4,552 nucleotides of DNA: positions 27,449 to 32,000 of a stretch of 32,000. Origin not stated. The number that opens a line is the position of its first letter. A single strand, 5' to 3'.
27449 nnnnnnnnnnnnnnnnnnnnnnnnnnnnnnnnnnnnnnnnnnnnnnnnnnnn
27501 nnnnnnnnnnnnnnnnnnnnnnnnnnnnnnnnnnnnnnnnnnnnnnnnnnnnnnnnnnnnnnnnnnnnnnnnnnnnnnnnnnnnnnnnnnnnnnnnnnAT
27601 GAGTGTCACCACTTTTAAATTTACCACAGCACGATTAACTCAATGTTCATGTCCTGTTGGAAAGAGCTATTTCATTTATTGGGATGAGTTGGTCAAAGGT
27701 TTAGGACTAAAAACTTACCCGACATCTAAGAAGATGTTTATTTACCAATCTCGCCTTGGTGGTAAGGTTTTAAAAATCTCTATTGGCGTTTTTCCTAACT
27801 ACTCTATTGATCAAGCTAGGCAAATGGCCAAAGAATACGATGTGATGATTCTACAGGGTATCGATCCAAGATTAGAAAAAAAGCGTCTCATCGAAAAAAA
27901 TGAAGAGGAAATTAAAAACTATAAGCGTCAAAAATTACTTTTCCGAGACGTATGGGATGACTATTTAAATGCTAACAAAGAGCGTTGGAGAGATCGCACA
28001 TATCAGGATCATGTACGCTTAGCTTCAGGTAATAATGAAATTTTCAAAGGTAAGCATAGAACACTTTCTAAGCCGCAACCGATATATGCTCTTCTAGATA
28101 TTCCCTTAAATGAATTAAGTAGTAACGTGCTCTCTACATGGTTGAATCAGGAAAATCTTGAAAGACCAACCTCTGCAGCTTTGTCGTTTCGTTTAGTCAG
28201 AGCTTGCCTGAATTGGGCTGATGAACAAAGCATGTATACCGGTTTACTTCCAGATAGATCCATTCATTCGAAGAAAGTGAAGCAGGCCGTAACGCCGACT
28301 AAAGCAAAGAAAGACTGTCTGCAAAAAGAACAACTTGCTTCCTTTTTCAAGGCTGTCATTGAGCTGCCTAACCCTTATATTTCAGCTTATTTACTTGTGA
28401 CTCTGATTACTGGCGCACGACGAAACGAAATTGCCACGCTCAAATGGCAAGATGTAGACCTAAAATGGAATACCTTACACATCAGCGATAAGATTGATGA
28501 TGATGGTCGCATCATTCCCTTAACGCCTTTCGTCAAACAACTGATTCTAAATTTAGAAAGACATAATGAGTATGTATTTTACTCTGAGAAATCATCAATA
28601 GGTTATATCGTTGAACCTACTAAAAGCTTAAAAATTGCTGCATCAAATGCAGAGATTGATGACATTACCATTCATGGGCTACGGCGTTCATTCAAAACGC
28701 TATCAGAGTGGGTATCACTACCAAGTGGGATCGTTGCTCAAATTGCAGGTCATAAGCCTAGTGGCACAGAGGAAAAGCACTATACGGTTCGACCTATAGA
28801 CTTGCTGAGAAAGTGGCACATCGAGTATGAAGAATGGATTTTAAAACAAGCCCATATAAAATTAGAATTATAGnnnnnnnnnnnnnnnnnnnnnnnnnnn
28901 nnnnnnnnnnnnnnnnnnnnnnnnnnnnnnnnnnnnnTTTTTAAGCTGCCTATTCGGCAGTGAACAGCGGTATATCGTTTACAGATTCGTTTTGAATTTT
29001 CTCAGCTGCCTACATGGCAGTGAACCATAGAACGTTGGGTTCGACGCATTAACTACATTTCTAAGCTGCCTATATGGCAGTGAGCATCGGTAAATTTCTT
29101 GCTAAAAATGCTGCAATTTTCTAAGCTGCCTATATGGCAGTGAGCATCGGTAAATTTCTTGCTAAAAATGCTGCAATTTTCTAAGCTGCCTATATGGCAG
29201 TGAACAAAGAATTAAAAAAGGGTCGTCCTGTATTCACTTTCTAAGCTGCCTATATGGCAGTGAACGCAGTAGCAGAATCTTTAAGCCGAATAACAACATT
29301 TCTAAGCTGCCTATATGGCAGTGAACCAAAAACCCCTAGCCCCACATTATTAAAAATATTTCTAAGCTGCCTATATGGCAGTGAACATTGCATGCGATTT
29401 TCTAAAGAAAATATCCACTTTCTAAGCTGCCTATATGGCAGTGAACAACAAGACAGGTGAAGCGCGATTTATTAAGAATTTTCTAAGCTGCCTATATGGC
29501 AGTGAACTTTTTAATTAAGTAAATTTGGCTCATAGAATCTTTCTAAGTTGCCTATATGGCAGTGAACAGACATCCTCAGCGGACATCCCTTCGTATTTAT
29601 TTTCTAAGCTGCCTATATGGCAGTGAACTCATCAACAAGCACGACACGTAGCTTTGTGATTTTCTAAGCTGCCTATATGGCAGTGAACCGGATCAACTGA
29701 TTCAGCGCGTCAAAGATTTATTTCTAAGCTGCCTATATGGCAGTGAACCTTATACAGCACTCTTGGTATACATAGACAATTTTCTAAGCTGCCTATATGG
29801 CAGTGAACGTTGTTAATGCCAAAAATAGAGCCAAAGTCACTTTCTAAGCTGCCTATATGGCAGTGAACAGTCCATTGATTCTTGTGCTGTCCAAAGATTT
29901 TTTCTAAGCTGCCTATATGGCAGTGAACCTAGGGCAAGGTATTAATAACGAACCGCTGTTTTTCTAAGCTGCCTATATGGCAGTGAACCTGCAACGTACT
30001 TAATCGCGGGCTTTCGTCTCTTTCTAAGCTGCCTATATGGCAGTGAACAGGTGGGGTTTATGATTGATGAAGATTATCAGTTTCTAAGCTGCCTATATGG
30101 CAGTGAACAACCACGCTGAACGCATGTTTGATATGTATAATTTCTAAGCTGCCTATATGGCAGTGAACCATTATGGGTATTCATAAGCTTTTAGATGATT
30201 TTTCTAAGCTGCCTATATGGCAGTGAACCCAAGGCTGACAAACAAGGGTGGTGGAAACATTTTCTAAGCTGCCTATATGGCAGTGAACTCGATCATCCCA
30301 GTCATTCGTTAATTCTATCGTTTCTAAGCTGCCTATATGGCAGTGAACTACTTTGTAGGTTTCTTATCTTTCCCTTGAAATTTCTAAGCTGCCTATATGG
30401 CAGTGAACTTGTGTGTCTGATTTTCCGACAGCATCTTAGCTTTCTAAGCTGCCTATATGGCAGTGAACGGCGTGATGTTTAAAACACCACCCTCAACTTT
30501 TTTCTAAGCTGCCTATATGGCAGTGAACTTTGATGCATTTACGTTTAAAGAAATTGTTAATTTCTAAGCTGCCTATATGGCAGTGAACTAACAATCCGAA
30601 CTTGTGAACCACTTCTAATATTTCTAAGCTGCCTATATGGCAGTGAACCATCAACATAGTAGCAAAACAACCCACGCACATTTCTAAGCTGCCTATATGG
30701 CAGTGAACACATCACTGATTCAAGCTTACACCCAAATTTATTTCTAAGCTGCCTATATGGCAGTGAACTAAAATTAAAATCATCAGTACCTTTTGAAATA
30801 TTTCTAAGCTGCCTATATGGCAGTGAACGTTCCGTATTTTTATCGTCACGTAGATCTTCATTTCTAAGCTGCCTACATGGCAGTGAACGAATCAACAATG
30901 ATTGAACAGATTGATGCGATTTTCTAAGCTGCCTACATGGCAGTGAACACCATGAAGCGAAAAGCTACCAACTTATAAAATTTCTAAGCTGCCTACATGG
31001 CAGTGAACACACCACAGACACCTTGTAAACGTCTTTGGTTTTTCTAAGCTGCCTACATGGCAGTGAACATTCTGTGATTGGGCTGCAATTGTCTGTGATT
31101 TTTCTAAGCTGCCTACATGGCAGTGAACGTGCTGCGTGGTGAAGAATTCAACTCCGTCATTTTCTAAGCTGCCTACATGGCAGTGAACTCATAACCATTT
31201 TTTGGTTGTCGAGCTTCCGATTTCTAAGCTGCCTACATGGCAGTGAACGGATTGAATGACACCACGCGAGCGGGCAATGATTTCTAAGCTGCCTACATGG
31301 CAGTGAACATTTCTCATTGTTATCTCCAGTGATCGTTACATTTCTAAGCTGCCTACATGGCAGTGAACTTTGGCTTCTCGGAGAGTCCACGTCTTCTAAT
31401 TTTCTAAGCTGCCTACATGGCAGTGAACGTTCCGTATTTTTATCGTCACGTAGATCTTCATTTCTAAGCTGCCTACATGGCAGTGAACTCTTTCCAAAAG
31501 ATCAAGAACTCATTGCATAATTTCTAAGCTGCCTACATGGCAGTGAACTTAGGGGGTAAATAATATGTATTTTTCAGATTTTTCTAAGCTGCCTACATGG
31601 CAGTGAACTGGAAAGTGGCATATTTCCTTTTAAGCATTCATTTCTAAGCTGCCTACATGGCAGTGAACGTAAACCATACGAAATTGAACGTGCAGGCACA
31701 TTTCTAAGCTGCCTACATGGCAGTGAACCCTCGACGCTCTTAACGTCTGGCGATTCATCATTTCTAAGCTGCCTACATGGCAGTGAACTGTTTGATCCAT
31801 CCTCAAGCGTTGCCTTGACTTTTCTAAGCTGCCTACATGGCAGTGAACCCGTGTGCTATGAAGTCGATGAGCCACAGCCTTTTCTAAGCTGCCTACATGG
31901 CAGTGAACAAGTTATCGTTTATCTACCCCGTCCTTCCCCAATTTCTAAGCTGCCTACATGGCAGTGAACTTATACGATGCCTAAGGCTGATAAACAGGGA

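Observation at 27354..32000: Large type I-F CRISPR array sits directly behind a tRNA-fragment/P4-type integrase junction: CRISPR(-Cas) as apparent cargo of a tRNA-targeting island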

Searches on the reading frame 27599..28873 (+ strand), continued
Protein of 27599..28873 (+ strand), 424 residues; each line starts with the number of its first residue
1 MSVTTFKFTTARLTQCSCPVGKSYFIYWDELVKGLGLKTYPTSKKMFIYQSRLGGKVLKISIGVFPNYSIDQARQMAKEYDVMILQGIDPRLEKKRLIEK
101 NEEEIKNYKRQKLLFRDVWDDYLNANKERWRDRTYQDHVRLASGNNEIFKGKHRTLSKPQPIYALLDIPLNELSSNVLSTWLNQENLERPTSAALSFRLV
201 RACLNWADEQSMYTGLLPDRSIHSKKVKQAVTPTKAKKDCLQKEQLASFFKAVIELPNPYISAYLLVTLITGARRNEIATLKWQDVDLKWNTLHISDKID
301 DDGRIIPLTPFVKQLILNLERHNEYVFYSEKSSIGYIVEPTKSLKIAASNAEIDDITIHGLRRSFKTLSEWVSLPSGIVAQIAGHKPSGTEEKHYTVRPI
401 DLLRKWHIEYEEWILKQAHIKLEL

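Call 98: search_protein_families(library=padloc, proteins=[L007:11280-13217:-, L007:13220-13624:-, L007:13638-14456:-, L007:14470-15756:-, L006:2974-6243:-, L006:7625-9943:-, L067:4687-6225:-, L067:6218-8260:-, L067:8845-9480:-], max_evalue=0.00001)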
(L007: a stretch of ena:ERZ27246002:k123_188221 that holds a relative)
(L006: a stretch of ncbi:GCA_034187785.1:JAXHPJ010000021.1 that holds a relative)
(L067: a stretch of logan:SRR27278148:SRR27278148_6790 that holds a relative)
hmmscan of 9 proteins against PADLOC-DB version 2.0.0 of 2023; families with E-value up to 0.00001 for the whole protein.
L007:11280-13217:- (645 aa): 1 family
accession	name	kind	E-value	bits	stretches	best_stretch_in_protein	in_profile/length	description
PDLC05014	PDC-S41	-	9.5e-72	240.3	1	7-617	6-624/657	-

L007:13220-13624:- (134 aa): 1 family
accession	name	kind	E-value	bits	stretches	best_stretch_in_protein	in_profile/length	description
PDLC04899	PDC-S07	-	1.4e-47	158.7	1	1-130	3-131/135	-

L007:13638-14456:- (272 aa): 2 families
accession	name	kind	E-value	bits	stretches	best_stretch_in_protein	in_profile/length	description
PDLC03656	mREase_IV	-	2.7e-18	64.7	1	178-255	180-257/277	Type IV methyl-directed restriction enzyme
PDLC03662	mREase_IV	-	4e-07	26.9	1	213-251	494-532/560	Type IV methyl-directed restriction enzyme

L007:14470-15756:- (428 aa): 0 families

L006:2974-6243:- (1089 aa): 7 families
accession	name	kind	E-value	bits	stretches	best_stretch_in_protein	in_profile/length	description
PDLC03040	REase_I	-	9.1e-38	127.7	1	152-777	126-696/1029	Type I restriction enzyme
PDLC03048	REase_I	-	4.4e-20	69.4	1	156-472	112-395/976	Type I restriction enzyme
PDLC03041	REase_I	-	3.7e-14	49.7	1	538-754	499-725/1099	Type I restriction enzyme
PDLC03046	REase_I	-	3.6e-11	39.8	1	561-757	531-726/1025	Type I restriction enzyme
PDLC04930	PDC-S15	-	9.1e-11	39.4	1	1000-1081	293-374/380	-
PDLC03044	REase_I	-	3.7e-10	36.4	1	335-787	272-713/1034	Type I restriction enzyme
PDLC03045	REase_I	-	6.3e-10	35.7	0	539-750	449-673/995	Type I restriction enzyme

L006:7625-9943:- (772 aa): 21 families
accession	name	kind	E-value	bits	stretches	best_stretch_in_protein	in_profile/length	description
PDLC03029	MTase_I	-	1e-286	950.7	1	1-771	1-660/661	Type I methyltransferase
PDLC03031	MTase_I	-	6.2e-46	155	1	7-453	6-455/834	Type I methyltransferase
PDLC03022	MTase_I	-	4.4e-44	149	1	7-453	4-445/857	Type I methyltransferase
PDLC03027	MTase_I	-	2.8e-40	136.6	1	8-454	7-409/810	Type I methyltransferase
PDLC03035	MTase_I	-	1.3e-33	114.5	1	11-432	12-413/653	Type I methyltransferase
PDLC03019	MTase_I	-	7.3e-33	111.9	1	154-450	146-418/932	Type I methyltransferase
PDLC03038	MTase_I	-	1.1e-32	110.8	1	7-423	7-397/896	Type I methyltransferase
PDLC03021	MTase_I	-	1.8e-32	110.8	1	104-455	91-418/491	Type I methyltransferase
PDLC03026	MTase_I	-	3e-32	110.4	1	99-537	67-478/487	Type I methyltransferase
PDLC03039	MTase_I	-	2.7e-30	103.2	1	7-454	5-421/708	Type I methyltransferase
PDLC03028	MTase_I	-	4.6e-25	85.9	1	142-455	861-1163/1236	Type I methyltransferase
PDLC03033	MTase_I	-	7.2e-25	85.9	1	160-453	184-463/541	Type I methyltransferase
PDLC03032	MTase_I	-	1.7e-24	84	1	152-427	134-389/1001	Type I methyltransferase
PDLC03240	MTase_II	-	7.9e-22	75.7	1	14-460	13-437/511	Type II methyltransferase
PDLC03025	MTase_I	-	1.3e-20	71.7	1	96-401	83-366/569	Type I methyltransferase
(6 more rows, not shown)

L067:4687-6225:- (512 aa): 5 families
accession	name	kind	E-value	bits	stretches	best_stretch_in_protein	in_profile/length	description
PDLC04042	PD-T4-6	-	2e-06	25.7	0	146-272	99-220/292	-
PDLC03920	MkoA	-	2.1e-06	24.3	1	55-274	27-231/1112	-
PDLC04053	PD-T4-6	-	5.4e-06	24.1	0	150-268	104-215/311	-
PDLC04047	PD-T4-6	-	5.5e-06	23.7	0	151-280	106-228/327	-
PDLC04138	mad6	-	8.2e-06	23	0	147-283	143-275/659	mads_6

L067:6218-8260:- (680 aa): 0 families

L067:8845-9480:- (211 aa): 0 families

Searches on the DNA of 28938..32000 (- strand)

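Call 75: search_dna_similar(query=window:28938-32000:-, collection=phages, mode=distant, max_evalue=1, max_rows=30)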
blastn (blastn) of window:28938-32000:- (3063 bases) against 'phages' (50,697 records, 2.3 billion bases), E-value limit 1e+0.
Records with a match: 17; places in all: 17; records where one place covers at least 80% of the query: 0.
Best place of each record, by identity: >=99% 2; 95-99% 7; 90-95% 2; 60-80% 6.
By first word of the organism name: Acinetobacter 15; Pseudomonas 1; Escherichia 1.
By host as written in the record: - 6; Acinetobacter baumannii 4; Acinetobacter baumannii (clinical strain AB09V) 2; Acinetobacter baumannii ATCC19606 1; Acinetobacter baumannii ST2 1; Acinetobacter baumannii 14 1; Pseudomonas sp. PARCI1 1; Escherichia coli APEC O78 1.
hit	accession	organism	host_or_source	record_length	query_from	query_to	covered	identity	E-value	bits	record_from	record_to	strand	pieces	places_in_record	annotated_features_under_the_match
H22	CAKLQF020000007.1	Acinetobacter phage MD-2021a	not known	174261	2740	2822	3%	71.8%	9e-1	43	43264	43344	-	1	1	none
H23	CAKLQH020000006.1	Acinetobacter phage MD-2021a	not known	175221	2740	2822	3%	71.8%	9e-1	43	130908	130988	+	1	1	none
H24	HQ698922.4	Acinetobacter phage ZZ1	Acinetobacter baumannii (clinical ...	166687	2706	2771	2%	77.6%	9e-1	43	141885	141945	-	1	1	nrdA: aerobic NDP reductase large subunit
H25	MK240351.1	Acinetobacter phage Henu6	Acinetobacter baumannii ATCC19606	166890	2706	2771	2%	77.6%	9e-1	43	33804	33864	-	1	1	aerobic NDP reductase large subunit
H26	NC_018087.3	Acinetobacter phage ZZ1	Acinetobacter baumannii (clinical ...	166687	2706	2771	2%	77.6%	9e-1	43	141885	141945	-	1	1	nrdA: ribonucleotide reductase large subunit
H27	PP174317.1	Acinetobacter phage vB_AbaSt_W16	Acinetobacter baumannii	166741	2706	2771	2%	77.6%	9e-1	43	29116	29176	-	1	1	ribonucleotide reductase large subunit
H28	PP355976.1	Acinetobacter phage vB_AbaM_YNAF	Acinetobacter baumannii ST2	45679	1561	1592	1%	96.9%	5e-4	55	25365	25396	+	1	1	replicaton protein O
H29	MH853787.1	Acinetobacter phage vB_AbaM_IME284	sewage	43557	1561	1592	1%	96.9%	5e-4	55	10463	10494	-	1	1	replication protein O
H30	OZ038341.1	Acinetobacter phage vB_AbaM_Highwayman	-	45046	1561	1592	1%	96.9%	5e-4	55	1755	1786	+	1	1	replication initiation O-like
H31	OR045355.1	Acinetobacter phage Ab31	Acinetobacter baumannii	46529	1561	1592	1%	96.9%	5e-4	55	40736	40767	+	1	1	replication protein O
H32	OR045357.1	Acinetobacter phage Ab59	Acinetobacter baumannii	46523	1561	1592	1%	96.9%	5e-4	55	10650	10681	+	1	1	replication protein O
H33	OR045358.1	Acinetobacter phage Ab65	Acinetobacter baumannii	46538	1561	1592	1%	96.9%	5e-4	55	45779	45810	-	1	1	replication protein O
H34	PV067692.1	Acinetobacter phage Acba_21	Acinetobacter baumannii 14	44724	1561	1592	1%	96.9%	5e-4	55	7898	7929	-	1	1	hypothetical protein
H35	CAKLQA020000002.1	Acinetobacter phage MD-2021a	not known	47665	121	150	1%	100.0%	1e-4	55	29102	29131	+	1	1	putative phage cell wall peptidase, NlpC/P60 family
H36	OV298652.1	Acinetobacter phage MD-2021a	not known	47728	121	150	1%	100.0%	1e-4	55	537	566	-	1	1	putative phage cell wall peptidase, NlpC/P60 family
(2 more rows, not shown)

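Call 99: get_annotated_region(hit=H28, flank=15)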
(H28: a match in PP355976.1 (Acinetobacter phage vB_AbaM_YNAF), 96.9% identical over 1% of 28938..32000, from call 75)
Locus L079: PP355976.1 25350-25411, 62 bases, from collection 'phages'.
description: Acinetobacter phage vB_AbaM_YNAF, complete genome.
organism: Acinetobacter phage vB_AbaM_YNAF (NCBI taxid 3129733)
taxonomy: Viruses; Duplodnaviria; Heunggongvirae; Uroviricota; Caudoviricetes; Obolenskvirus
host: Acinetobacter baumannii ST2; source: sewage water; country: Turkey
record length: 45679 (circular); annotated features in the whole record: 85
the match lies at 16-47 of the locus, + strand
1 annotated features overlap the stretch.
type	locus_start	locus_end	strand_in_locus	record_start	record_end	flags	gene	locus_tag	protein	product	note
CDS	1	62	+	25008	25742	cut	-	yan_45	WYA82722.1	replicaton protein O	-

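Call 100: get_annotated_region(hit=H35, flank=15)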
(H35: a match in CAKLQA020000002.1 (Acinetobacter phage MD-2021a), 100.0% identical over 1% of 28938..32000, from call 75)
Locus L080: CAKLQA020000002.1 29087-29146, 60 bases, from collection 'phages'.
description: Acinetobacter phage MD-2021a strain 5899STDY8049185 genome assembly, contig: ERS3583561SCcontig000002, whole genome shotgun sequence.
organism: Acinetobacter phage MD-2021a (NCBI taxid 2899278)
taxonomy: Viruses; Duplodnaviria; Heunggongvirae; Uroviricota; Caudoviricetes
host: -; source: not known; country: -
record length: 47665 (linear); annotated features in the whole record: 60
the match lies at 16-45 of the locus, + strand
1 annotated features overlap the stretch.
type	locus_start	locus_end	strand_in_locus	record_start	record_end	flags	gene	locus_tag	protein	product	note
CDS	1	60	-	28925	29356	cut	-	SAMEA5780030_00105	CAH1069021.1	putative phage cell wall peptidase, NlpC/P60 family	-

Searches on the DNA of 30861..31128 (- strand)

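Call 38: search_dna_similar(query=window:30861-31128:-, collection=plasmids, mode=distant, max_evalue=0.001, max_rows=25)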
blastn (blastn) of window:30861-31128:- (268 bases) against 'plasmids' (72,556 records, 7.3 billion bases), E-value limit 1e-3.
In 7 record(s) the limit of 40 matching pieces per record was reached: places in those records are undercounted.
Records with a match: 21; places in all: 413; records where one place covers at least 80% of the query: 20.
Best place of each record, by identity: 60-80% 21.
By first word of the organism name: Acinetobacter 11; Legionella 4; Vibrio 2; Photobacterium 1; Vitreoscilla 1; Methylobacter 1; Caballeronia 1.
By predicted mobility (MOB-suite, as given by PLSDB): mobilizable 10; non-mobilizable 6; conjugative 5.
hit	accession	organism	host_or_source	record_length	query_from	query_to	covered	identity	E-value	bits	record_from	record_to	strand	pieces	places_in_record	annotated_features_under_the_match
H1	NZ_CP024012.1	Acinetobacter sp. LoGeW2-3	white stork,cell culture,pellet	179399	1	268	100%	75.7%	8e-33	148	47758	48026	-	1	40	none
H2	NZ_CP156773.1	Acinetobacter sp. ANC 7970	cattle,whole organism,cattle feces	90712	1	268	100%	75.6%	8e-39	168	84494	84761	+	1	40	none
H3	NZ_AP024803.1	Acinetobacter baumannii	Homo sapiens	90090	1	268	100%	74.5%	1e-23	210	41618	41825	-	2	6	none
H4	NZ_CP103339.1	Acinetobacter baumannii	Homo sapiens,metagenomic assembly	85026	1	268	100%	74.5%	1e-23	210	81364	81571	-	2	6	none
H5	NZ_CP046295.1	Acinetobacter lwoffii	Homo sapiens,clinical isolate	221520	1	268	100%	73.6%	3e-25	122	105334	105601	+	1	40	none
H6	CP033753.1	Acinetobacter baumannii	Homo sapiens,clinical isolate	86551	1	268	100%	73.4%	3e-19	202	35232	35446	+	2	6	none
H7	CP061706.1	Acinetobacter baumannii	paper pulp mill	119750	1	268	100%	73.0%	2e-28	132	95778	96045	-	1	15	none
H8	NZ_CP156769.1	Acinetobacter sp. ANC 7974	cattle,whole organism,cattle feces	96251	1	268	100%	72.9%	3e-25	122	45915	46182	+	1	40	none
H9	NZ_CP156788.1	Acinetobacter sp. ANC 7924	cattle,whole organism,cattle feces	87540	1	268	100%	72.6%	1e-24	120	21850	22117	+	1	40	none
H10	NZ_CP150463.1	Photobacterium damselae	Lateolabrax maculatus,cell culture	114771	2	268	100%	72.4%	5e-10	141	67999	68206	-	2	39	none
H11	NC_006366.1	Legionella pneumophila str. Lens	-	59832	1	268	100%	71.8%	2e-9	182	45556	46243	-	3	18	none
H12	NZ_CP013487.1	Vibrio alginolyticus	seawater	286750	1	267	100%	71.7%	2e-7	123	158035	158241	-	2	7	none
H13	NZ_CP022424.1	Vitreoscilla filiformis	cell culture,Mud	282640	2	268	100%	71.5%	2e-9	137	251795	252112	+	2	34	none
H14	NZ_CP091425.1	Methylobacter sp. YRD-M1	isolate,wetland soil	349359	1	268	100%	70.6%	2e-7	115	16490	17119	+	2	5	none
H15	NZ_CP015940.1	Legionella pneumophila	Isolate,clinical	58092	1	268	100%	70.2%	7e-8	117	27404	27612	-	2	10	none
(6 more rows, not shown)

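Call 39: search_dna_similar(query=window:30861-31128:-, collection=phages, mode=distant, max_evalue=0.001, max_rows=25)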
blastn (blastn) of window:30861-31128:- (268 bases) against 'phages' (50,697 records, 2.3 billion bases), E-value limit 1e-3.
No match.

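Call 40: get_annotated_region(hit=H2, flank=14000)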
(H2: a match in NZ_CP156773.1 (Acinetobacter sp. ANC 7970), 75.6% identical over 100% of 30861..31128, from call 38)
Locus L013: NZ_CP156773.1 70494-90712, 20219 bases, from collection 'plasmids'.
description: Acinetobacter sp. ANC 7970 plasmid pANC7970.1, complete sequence
organism: Acinetobacter sp. ANC 7970 (NCBI taxid 3151497)
taxonomy: Bacteria; Pseudomonadota; Gammaproteobacteria; Moraxellales; Moraxellaceae; Acinetobacter; Acinetobacter sp. ANC 7970
host: -; source: cattle,whole organism,cattle feces; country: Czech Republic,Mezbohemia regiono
typing (MOB-suite, as given by PLSDB): mobilizable; relaxase MOBP
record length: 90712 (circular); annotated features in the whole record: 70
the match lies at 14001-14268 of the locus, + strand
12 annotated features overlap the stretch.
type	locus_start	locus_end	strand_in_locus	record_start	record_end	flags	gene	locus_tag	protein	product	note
CDS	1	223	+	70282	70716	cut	-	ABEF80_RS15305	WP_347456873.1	transposase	GO:0006313 - DNA transposition [Evidence IEA]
CDS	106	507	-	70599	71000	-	-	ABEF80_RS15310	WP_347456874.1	transposase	GO:0006313 - DNA transposition [Evidence IEA]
CDS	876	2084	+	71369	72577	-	-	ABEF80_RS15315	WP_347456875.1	integrase arm-type DNA-binding domain-containing protein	-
CDS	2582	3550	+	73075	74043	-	cas1f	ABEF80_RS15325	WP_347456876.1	type I-F CRISPR-associated endonuclease Cas1f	GO:0043571 - maintenance of CRISPR repeat elements [Evidence IEA]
CDS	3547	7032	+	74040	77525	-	cas3f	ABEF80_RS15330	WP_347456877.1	type I-F CRISPR-associated helicase Cas3f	GO:0043571 - maintenance of CRISPR repeat elements [Evidence IEA]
CDS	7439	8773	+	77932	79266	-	csy1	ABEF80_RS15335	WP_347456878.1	type I-F CRISPR-associated protein Csy1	GO:0043571 - maintenance of CRISPR repeat elements [Evidence IEA]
CDS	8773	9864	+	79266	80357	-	csy2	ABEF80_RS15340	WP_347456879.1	type I-F CRISPR-associated protein Csy2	GO:0043571 - maintenance of CRISPR repeat elements [Evidence IEA]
CDS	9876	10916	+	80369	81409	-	csy3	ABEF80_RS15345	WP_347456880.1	type I-F CRISPR-associated protein Csy3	GO:0043571 - maintenance of CRISPR repeat elements [Evidence IEA]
CDS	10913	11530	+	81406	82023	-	cas6f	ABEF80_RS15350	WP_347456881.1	type I-F CRISPR-associated endoribonuclease Cas6/Csy4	GO:0043571 - maintenance of CRISPR repeat elements [Evidence IEA]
CDS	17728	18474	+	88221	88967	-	-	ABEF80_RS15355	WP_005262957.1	IS5-like element ISAba31 family transposase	GO:0006313 - DNA transposition [Evidence IEA]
CDS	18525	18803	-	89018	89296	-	-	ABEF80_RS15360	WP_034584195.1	helix-turn-helix transcriptional regulator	-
CDS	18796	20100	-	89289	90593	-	-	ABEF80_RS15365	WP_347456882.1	HipA domain-containing protein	-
